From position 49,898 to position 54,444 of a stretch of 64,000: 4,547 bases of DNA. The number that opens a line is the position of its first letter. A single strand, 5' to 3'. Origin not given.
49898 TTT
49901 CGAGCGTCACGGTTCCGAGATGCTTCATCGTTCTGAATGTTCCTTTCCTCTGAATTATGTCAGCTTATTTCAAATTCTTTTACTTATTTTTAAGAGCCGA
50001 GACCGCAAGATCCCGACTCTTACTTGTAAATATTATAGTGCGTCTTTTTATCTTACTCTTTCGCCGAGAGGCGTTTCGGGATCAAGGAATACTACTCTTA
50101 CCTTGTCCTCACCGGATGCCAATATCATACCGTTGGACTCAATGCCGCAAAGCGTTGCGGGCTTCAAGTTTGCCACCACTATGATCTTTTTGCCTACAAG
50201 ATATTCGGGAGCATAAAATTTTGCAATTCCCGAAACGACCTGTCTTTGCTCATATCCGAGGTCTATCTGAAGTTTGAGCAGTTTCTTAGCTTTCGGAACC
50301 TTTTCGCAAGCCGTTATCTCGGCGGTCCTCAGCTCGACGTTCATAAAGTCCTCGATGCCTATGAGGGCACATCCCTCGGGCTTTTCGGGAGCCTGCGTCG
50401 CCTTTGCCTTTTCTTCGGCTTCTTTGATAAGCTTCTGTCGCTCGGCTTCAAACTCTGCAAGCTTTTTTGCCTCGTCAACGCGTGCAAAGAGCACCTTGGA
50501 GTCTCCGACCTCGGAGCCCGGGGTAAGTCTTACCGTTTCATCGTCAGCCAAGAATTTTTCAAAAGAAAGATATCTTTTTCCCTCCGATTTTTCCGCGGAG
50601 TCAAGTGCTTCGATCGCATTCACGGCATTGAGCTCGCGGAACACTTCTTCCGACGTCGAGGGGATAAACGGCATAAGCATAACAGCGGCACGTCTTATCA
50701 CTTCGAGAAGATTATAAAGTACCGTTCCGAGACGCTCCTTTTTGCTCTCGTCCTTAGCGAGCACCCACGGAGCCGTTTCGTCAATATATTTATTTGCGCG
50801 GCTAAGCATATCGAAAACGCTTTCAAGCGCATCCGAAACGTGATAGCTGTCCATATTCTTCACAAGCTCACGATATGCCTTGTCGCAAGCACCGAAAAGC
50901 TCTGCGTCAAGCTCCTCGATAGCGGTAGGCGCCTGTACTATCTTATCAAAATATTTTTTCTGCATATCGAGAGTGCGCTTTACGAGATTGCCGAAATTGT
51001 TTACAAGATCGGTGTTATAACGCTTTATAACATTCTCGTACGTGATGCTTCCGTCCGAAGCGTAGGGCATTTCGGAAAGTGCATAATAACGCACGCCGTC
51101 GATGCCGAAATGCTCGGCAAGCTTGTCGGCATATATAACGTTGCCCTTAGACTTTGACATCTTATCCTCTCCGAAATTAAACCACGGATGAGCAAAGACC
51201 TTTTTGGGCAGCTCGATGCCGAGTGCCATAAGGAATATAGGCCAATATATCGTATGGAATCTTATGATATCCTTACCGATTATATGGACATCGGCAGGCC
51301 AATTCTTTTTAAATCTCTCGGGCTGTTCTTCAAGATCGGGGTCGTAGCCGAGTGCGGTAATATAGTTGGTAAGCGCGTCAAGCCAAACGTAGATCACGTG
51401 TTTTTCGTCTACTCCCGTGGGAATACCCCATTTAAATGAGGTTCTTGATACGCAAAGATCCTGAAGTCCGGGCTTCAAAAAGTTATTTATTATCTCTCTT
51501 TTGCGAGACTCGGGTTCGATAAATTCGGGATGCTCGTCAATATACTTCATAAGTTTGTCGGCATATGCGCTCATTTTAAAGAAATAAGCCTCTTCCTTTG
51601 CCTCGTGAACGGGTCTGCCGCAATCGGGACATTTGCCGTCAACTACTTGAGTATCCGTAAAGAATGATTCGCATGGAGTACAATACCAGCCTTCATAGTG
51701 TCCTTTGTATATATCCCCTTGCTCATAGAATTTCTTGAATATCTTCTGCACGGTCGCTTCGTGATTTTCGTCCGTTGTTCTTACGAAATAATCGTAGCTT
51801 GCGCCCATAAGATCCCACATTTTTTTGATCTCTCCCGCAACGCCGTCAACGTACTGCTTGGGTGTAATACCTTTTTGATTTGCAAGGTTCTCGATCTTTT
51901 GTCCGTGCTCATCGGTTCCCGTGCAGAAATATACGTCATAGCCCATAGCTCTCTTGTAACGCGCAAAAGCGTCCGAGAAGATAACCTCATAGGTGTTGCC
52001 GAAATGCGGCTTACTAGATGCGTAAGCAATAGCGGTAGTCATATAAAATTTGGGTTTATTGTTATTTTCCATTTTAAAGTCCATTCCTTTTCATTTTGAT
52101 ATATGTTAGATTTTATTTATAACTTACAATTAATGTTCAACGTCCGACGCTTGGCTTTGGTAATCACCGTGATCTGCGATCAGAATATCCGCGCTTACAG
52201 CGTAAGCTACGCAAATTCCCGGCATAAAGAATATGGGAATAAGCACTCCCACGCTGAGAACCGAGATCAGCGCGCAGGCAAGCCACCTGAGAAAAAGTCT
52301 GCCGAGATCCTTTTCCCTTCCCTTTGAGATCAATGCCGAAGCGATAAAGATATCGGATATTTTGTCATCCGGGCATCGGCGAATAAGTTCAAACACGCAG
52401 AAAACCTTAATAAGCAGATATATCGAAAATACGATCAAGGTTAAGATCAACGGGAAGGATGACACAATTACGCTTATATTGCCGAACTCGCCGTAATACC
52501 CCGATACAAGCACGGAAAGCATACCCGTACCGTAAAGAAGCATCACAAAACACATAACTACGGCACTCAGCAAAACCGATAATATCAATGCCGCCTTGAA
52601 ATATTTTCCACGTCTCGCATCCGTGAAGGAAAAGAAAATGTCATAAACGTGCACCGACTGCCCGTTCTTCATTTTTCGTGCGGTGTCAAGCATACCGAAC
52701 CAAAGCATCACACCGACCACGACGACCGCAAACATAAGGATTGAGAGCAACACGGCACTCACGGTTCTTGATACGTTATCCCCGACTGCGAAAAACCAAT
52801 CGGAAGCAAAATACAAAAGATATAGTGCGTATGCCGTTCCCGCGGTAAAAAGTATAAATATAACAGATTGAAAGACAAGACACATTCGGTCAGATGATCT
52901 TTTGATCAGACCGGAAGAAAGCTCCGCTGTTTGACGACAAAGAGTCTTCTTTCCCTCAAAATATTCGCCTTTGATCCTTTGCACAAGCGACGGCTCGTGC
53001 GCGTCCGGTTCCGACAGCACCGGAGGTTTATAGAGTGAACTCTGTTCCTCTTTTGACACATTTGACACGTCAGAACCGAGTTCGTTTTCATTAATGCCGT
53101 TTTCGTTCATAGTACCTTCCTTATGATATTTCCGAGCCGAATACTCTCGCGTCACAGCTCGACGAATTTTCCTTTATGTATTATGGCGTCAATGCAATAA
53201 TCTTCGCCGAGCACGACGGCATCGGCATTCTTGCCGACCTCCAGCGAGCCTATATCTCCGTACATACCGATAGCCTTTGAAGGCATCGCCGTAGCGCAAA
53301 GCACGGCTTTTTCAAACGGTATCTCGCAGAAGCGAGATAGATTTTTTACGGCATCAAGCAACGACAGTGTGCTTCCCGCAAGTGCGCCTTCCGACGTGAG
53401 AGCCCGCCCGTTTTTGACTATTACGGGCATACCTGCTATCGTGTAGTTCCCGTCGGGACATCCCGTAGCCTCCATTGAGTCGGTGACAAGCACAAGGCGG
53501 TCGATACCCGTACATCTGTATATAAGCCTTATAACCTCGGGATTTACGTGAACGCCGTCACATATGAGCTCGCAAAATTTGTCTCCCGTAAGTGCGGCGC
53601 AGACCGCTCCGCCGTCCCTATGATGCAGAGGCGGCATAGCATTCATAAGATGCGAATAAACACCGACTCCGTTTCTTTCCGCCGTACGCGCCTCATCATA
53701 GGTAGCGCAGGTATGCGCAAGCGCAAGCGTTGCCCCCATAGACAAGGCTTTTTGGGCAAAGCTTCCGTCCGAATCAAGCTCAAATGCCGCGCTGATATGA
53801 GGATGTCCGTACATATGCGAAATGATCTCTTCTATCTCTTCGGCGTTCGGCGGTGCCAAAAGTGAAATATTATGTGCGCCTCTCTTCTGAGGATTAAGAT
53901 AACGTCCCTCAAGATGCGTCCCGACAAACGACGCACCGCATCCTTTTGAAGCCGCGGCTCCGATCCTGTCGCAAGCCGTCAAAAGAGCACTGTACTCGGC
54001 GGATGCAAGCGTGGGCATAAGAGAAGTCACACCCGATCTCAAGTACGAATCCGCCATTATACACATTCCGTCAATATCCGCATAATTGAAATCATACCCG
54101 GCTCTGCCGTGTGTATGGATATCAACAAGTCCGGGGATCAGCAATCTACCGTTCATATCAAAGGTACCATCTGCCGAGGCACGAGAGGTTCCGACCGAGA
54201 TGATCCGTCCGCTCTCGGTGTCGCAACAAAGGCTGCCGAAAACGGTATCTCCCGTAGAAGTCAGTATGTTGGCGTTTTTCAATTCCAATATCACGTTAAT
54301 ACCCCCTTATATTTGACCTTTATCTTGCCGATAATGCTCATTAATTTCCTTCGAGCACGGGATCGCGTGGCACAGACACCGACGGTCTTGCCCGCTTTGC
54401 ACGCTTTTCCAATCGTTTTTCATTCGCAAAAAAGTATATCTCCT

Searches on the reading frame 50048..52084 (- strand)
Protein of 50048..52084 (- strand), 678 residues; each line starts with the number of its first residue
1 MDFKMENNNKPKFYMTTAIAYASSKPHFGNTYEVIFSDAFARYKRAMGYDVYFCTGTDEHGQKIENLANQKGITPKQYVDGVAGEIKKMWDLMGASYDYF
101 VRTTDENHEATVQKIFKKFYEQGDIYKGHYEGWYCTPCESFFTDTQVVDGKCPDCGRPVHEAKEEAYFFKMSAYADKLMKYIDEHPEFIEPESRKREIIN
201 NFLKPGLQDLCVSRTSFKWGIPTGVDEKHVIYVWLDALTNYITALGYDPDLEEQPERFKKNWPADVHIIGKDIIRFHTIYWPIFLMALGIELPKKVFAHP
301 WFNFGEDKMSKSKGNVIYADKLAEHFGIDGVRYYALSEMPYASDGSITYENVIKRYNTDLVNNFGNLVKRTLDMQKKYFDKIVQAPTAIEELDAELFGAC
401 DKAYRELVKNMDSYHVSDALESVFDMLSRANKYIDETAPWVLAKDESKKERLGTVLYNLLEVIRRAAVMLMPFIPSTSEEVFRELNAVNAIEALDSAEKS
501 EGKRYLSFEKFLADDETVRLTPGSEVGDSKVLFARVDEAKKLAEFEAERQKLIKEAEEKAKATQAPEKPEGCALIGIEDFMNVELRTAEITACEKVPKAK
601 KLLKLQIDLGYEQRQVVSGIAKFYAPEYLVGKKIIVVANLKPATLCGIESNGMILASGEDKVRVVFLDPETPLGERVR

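Call 58: search_protein_families(library=pfam, proteins=[window:50048-52084:-], max_evalue=0.00001)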
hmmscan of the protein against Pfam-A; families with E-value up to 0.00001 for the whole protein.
window:50048-52084:- (678 aa): 6 families
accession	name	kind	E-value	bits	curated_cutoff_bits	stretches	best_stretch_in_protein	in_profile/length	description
PF09334.17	tRNA-synt_1g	-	6.5e-114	381.2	20.1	2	163-372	180-391/391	tRNA synthetases class I (M)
PF00133.28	tRNA-synt_1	-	7.3e-31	107.8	22.7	2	6-223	18-243/414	tRNA synthetases class I (I, L, M and V)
PF01588.26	tRNA_bind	-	1.3e-28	99.4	27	1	585-675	1-95/96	Putative tRNA binding domain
PF08264.19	Anticodon_1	-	2.5e-09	37.6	25.1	1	396-513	4-106/148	Anticodon-binding domain of tRNA ligase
PF19303.5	Anticodon_3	-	9.2e-09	35.8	23.5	1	389-489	7-105/152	Anticodon binding domain of methionyl tRNA ligase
PF01406.26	tRNA-synt_1e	-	1.2e-08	35.1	27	0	5-125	4-121/301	tRNA synthetases class I (C) catalytic domain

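Call 59: find_homologous_proteins(query=window:50048-52084:-, max_evalue=1e-50)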
Query window:50048-52084:- (678 aa): 8000 proteins with E <= 1e-50 among 8000 candidates; the best 120 are listed.
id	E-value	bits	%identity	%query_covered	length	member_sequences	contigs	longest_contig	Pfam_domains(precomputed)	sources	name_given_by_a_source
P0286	0.0e+0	1517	96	100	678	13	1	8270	PF09334.18,PF01406.26,PF08264.20,PF00133.29,PF01588.27,PF19303.6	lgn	-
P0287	0.0e+0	1296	80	99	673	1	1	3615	PF09334.18,PF01406.26,PF08264.20,PF01921.25,PF00133.29,PF01588.27,PF19303.6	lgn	-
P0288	0.0e+0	1289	81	99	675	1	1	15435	PF09334.18,PF01406.26,PF08264.20,PF00133.29,PF01588.27,PF19303.6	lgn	-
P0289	0.0e+0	1286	81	99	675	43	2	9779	PF09334.18,PF01406.26,PF08264.20,PF00133.29,PF01588.27,PF19303.6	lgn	-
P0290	0.0e+0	1286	80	99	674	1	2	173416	PF09334.18,PF01406.26,PF08264.20,PF00133.29,PF01588.27,PF19303.6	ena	-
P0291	0.0e+0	1283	81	99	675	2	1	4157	PF09334.18,PF01406.26,PF08264.20,PF00133.29,PF01588.27,PF19303.6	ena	-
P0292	0.0e+0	1279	80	99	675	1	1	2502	PF09334.18,PF01406.26,PF08264.20,PF00133.29,PF01588.27,PF19303.6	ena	-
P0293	0.0e+0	1274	80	99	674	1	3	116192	PF09334.18,PF01406.26,PF08264.20,PF00133.29,PF01588.27,PF19303.6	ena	-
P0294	0.0e+0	1262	79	99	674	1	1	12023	PF09334.18,PF01406.26,PF08264.20,PF00133.29,PF01588.27,PF19303.6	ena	-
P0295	0.0e+0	1255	79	99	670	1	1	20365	PF09334.18,PF01406.26,PF08264.20,PF00133.29,PF01588.27,PF19303.6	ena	-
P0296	0.0e+0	1157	76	98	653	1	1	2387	PF09334.18,PF01406.26,PF08264.20,PF00133.29,PF01588.27,PF19303.6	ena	-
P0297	0.0e+0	1155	76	98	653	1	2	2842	PF09334.18,PF01406.26,PF08264.20,PF01921.25,PF00133.29,PF01588.27,PF19303.6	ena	-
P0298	0.0e+0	1155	74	98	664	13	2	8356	PF09334.18,PF01406.26,PF08264.20,PF00133.29,PF01588.27,PF19303.6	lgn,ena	-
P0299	0.0e+0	1153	76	98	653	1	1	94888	PF09334.18,PF01406.26,PF08264.20,PF01921.25,PF00133.29,PF01588.27,PF19303.6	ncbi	-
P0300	0.0e+0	1152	76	98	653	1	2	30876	PF09334.18,PF01406.26,PF08264.20,PF00133.29,PF01588.27,PF19303.6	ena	-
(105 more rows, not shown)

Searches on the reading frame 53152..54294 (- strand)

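Call 58: search_protein_families(library=pfam, proteins=[window:53152-54294:-], max_evalue=0.00001)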
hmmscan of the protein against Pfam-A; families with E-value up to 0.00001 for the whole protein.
window:53152-54294:- (380 aa): 2 families
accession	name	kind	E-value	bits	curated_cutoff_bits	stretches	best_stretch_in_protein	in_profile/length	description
PF01979.26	Amidohydro_1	-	2.7e-18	66.8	25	1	52-378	2-345/345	Amidohydrolase family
PF07969.17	Amidohydro_3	-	1.1e-08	35.5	29.7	0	44-75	2-34/472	Amidohydrolase family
